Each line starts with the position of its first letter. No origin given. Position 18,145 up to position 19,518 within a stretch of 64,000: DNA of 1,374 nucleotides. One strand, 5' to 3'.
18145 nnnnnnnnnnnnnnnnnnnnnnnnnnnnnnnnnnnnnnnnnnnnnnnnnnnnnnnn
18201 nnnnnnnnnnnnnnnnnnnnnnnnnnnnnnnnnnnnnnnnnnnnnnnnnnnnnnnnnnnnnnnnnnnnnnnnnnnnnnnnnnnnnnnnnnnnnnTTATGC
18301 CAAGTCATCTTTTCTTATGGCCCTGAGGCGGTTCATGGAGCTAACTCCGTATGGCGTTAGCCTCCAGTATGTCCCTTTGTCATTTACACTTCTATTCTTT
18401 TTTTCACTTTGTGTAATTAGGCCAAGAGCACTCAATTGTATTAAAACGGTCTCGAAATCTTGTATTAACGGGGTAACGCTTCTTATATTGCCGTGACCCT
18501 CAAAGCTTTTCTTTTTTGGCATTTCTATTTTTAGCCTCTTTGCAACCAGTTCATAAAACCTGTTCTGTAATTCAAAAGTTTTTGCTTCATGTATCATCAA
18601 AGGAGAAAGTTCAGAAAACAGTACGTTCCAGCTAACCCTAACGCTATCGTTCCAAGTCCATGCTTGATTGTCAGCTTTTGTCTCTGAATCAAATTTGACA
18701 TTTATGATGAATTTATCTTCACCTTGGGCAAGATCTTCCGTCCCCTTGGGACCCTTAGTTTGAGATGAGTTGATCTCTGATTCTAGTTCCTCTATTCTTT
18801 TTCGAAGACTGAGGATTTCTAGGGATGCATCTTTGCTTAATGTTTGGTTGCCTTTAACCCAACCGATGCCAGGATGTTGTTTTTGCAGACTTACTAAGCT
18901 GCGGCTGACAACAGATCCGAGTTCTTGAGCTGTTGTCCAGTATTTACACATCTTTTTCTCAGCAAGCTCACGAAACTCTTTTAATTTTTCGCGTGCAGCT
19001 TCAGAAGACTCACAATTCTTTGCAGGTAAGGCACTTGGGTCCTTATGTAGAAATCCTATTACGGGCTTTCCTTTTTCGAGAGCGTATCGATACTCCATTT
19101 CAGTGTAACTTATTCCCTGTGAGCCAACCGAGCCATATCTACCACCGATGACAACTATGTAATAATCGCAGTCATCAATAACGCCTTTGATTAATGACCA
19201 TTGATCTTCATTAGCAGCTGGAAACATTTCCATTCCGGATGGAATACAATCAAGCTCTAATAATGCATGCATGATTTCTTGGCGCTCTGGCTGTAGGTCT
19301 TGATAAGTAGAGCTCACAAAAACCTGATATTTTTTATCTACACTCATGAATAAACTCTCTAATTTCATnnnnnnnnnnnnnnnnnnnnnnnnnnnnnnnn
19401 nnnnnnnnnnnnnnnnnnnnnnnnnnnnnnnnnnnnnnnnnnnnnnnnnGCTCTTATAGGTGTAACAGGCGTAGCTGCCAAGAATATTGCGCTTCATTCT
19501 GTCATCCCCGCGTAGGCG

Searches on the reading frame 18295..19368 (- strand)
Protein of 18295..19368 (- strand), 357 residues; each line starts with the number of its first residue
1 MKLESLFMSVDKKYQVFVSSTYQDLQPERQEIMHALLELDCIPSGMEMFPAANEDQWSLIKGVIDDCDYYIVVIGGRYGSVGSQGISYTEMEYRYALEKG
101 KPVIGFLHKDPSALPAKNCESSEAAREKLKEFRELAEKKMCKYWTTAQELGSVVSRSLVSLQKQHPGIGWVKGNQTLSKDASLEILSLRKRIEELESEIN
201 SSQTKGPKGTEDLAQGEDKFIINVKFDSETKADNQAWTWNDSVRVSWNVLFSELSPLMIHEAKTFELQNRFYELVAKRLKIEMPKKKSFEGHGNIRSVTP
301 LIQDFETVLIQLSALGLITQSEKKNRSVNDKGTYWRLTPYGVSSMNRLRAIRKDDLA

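Call 32: search_protein_families(library=ncbifam, proteins=[window:18295-19368:-], max_evalue=0.001)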
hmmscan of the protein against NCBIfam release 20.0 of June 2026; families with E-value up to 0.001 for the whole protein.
window:18295-19368:- (357 aa): 0 families

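Call 75: search_protein_families(library=pfam, proteins=[window:18295-19368:-], max_evalue=0.001)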
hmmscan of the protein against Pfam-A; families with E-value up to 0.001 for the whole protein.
window:18295-19368:- (357 aa): 1 family
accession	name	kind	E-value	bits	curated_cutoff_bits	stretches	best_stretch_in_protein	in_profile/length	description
PF13271.11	DUF4062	-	3e-29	101.5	24.7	1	15-96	1-82/82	Domain of unknown function (DUF4062)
